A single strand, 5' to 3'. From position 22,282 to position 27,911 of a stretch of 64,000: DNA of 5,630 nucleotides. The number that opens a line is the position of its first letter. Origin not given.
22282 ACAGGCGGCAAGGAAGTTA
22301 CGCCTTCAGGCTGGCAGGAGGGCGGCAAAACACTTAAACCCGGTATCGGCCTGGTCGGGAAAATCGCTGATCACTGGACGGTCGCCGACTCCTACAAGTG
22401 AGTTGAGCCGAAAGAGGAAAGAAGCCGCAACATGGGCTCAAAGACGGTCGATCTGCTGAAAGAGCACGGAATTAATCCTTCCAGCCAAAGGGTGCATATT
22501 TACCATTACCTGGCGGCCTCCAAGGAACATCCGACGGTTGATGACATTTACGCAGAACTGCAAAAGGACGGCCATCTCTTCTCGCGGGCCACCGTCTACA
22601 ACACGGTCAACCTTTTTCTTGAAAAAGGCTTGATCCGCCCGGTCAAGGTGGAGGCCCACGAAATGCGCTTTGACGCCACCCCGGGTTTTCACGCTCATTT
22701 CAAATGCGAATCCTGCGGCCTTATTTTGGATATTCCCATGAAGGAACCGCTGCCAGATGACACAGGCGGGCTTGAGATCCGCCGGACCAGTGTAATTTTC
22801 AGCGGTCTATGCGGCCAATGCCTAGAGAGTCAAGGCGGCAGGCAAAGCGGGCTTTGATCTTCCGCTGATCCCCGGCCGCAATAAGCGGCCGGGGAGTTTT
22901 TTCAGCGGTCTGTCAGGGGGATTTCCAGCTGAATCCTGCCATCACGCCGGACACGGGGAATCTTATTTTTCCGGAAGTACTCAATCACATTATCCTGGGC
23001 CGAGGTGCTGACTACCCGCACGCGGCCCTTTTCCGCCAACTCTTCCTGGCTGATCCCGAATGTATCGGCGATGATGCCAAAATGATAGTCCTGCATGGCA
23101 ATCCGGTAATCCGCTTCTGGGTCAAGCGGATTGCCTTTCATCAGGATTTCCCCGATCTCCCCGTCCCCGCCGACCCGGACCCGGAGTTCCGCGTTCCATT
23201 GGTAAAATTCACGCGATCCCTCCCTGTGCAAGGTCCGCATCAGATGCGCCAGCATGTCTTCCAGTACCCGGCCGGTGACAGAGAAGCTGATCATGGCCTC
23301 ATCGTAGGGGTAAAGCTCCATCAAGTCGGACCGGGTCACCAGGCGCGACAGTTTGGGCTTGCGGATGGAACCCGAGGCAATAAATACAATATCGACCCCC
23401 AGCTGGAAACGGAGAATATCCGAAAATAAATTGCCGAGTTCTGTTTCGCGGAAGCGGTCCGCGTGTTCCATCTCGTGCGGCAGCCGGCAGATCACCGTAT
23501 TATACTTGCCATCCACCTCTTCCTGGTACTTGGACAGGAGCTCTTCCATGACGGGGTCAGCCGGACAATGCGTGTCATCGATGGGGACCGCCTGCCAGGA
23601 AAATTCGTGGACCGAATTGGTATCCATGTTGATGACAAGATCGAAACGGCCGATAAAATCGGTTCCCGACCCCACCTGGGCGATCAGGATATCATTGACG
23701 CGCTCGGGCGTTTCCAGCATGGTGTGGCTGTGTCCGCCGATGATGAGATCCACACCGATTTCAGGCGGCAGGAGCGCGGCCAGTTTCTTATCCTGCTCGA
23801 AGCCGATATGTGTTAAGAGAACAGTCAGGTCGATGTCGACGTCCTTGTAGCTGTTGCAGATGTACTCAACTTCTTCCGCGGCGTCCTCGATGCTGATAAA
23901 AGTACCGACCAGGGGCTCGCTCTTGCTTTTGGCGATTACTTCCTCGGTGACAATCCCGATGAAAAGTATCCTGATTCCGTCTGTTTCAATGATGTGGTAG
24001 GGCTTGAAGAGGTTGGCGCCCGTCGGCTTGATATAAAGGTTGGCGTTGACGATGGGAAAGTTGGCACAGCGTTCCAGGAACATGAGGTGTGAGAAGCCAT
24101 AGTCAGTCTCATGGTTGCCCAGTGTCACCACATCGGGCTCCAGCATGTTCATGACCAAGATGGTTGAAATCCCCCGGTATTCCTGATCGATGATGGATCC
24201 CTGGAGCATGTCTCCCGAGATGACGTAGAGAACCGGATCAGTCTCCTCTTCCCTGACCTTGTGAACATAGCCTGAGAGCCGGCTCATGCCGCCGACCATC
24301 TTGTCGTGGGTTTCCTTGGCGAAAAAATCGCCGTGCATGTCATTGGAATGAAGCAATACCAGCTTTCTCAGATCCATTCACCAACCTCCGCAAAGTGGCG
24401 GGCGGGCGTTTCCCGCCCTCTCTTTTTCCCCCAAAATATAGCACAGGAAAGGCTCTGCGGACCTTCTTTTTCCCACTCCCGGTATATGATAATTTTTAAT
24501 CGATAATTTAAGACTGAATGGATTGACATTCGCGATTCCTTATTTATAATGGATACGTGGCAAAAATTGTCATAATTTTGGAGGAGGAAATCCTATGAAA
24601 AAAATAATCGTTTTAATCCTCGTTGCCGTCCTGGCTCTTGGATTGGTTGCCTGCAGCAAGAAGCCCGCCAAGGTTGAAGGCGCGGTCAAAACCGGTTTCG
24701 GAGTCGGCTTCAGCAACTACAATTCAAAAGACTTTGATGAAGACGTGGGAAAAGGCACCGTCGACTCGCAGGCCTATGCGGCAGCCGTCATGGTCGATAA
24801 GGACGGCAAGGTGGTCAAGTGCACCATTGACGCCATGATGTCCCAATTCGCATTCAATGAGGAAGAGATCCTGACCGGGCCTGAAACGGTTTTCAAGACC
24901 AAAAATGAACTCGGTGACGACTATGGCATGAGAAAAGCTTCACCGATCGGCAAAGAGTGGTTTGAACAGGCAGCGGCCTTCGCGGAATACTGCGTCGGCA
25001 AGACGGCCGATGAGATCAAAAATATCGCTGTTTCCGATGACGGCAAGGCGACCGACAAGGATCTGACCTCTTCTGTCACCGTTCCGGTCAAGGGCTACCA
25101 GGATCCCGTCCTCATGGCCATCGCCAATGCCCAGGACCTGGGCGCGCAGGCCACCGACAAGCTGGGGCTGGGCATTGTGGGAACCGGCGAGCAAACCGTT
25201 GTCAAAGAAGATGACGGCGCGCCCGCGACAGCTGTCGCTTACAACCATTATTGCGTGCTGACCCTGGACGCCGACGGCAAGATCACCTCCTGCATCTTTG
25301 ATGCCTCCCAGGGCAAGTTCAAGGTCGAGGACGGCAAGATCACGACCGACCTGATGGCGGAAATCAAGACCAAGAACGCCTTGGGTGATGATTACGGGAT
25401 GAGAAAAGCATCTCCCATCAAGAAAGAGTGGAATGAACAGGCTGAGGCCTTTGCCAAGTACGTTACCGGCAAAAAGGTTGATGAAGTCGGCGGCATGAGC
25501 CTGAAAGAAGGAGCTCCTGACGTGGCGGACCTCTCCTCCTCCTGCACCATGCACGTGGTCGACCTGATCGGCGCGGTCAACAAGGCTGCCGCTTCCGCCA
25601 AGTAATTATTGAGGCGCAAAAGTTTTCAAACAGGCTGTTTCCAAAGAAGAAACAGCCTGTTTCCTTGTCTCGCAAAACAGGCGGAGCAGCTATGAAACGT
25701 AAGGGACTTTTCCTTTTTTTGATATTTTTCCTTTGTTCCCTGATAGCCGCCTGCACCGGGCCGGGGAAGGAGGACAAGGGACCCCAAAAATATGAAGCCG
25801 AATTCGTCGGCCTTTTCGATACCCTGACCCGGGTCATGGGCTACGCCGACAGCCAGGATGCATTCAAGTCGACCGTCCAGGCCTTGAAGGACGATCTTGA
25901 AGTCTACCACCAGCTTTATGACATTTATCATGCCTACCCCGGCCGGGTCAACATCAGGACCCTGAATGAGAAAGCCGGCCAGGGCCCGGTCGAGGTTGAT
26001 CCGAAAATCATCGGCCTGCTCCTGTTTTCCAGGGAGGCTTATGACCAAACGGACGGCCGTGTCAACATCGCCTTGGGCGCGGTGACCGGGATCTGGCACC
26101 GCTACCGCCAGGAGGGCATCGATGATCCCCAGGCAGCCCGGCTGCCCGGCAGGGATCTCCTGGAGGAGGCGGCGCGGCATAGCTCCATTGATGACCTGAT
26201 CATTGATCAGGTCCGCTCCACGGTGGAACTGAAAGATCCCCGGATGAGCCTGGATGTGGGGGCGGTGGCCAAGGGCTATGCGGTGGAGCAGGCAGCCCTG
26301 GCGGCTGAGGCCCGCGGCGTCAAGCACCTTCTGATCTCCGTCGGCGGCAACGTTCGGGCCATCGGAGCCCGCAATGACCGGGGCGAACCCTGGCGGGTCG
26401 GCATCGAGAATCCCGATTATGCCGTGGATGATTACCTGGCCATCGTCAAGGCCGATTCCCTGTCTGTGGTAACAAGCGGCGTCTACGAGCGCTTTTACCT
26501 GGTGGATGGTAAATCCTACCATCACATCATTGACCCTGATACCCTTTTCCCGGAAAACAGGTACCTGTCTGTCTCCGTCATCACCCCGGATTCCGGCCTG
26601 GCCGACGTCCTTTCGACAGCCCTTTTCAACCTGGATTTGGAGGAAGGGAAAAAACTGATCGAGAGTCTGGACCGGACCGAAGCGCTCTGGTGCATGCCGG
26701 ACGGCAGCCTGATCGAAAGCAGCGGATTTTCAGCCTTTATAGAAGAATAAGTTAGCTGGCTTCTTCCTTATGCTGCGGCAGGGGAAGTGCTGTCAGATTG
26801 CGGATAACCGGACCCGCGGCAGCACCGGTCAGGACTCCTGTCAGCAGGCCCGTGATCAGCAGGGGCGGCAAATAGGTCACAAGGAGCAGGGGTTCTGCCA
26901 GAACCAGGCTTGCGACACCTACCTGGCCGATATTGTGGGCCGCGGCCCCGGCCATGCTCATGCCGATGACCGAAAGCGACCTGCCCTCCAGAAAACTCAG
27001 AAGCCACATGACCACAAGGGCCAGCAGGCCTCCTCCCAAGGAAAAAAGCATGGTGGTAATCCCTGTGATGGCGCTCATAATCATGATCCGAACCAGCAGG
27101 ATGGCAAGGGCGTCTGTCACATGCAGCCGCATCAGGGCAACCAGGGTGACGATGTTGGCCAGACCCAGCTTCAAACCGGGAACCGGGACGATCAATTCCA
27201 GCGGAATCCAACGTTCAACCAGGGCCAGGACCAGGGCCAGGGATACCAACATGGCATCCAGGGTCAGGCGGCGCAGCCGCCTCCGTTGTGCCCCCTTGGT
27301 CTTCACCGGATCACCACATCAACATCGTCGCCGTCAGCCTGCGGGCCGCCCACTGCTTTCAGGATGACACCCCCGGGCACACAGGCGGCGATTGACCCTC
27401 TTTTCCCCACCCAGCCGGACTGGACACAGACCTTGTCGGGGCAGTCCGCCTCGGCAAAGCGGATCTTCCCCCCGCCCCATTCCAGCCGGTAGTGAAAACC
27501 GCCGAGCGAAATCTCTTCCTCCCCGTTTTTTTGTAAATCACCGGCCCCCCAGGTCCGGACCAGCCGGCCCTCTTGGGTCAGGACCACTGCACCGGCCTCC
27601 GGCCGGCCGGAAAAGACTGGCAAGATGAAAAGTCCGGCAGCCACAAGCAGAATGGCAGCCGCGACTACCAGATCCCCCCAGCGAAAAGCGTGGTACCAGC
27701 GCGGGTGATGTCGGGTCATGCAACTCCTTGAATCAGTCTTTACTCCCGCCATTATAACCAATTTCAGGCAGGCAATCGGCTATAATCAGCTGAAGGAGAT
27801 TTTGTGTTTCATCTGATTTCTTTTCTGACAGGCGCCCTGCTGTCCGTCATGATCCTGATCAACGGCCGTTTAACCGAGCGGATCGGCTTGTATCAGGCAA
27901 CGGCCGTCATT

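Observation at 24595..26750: Tandem FMN_bind-like lipoprotein with non-canonical flavinylation motifs, encoded next to an ApbE lipoprotein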

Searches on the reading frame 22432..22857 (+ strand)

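Call 3: search_protein_families(library=pfam, proteins=[window:22432-22857:+], max_evalue=1)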
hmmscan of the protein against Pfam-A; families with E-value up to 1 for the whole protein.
window:22432-22857:+ (141 aa): 6 families
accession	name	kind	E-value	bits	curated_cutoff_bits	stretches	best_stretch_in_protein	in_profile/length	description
PF01475.25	FUR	-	6.5e-21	75.2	23.1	1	13-102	3-94/121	Ferric uptake regulator family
PF03965.22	Penicillinase_R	-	0.022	15.5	22.6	1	21-73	6-56/115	Penicillinase repressor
PF01978.25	TrmB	-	0.048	13.9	25.6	1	21-77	11-61/68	Sugar-specific transcriptional regulator TrmB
PF23447.1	DUF7128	-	0.11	12.9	25.7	1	90-100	13-23/44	Domain of unknown function (DUF7128)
PF14848.11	HU-DNA_bdg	-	0.24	11.9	30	1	24-65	19-60/124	DNA-binding domain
PF12840.13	HTH_20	-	0.25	11.8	27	1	23-70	9-50/51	Helix-turn-helix domain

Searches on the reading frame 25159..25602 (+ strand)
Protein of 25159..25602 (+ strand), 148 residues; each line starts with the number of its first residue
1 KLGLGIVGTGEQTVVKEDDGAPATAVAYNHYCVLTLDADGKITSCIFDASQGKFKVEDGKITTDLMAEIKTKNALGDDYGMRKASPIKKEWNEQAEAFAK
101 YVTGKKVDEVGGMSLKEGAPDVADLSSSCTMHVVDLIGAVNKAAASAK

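Call 16: search_protein_families(library=pfam, proteins=[window:25159-25602:+], max_evalue=10)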
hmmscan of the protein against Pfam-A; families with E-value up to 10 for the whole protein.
seq(148 aa): 3 families
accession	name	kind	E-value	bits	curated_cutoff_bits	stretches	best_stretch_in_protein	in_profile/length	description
PF18692.7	DUF5640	-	0.015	15.6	28.5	1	27-72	10-56/85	Family of unknown function (DUF5640)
PF12445.13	FliC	-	0.046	14.5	23.2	1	12-64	77-124/127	Flagellin protein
PF22414.1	Hia_Tpr_ring_dom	-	0.33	11.2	27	1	35-48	23-35/37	Trimeric autotransporter adhesin, Trp ring domain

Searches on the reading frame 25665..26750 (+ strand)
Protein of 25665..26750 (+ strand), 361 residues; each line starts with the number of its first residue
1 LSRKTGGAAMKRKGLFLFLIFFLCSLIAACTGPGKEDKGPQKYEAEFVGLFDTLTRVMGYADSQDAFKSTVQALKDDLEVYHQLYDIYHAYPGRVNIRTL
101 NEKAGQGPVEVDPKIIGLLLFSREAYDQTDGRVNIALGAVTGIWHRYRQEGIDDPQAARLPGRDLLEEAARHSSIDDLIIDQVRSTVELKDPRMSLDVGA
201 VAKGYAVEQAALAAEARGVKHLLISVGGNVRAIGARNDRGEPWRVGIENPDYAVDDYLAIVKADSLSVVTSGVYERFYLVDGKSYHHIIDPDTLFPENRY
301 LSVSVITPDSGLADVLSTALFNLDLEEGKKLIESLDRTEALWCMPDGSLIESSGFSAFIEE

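Call 3: search_protein_families(library=pfam, proteins=[window:25665-26750:+], max_evalue=1)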
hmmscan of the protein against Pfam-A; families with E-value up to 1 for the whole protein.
window:25665-26750:+ (361 aa): 1 family
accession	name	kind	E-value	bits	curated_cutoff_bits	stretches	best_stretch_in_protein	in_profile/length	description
PF02424.20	ApbE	-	9.4e-67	225.8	25.6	1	74-342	13-266/266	ApbE family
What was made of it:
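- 25692..26750 (+): ApbE/FmnB-type FAD:protein FMN transferase, lipoprotein (lipobox IAAC, Cys21). PF02424, E 9e-67 (call 3).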

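Call 4: search_protein_families(library=ncbifam, proteins=[window:25665-26750:+], max_evalue=1)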
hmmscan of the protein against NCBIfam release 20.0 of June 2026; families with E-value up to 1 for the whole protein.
window:25665-26750:+ (361 aa): 1 family
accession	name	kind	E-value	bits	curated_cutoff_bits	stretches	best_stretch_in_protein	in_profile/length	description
NF007774.0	PRK10461.1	equivalog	4.7e-29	101.4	498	1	69-333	60-318/351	FAD:protein FMN transferase ApbE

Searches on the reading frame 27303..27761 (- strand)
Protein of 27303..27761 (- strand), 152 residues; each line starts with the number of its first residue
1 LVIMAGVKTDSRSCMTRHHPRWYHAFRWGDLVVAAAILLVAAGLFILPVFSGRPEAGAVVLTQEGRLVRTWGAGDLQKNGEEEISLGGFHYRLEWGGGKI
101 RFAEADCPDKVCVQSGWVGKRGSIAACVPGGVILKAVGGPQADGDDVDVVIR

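Call 3: search_protein_families(library=pfam, proteins=[window:27303-27761:-], max_evalue=1)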
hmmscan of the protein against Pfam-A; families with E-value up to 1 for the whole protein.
window:27303-27761:- (152 aa): 1 family
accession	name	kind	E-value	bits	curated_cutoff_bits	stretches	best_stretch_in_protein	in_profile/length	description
PF07009.16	NusG_II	-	2.2e-16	60.3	29.6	1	36-137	3-104/107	NusG domain II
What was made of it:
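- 27303..27719 (-): EetA homologue (NusG_II, PF07009). PF07009, E 2e-16 (call 3).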

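Call 4: search_protein_families(library=ncbifam, proteins=[window:27303-27761:-], max_evalue=1)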
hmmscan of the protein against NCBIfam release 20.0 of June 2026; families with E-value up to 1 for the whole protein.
window:27303-27761:- (152 aa): 0 families
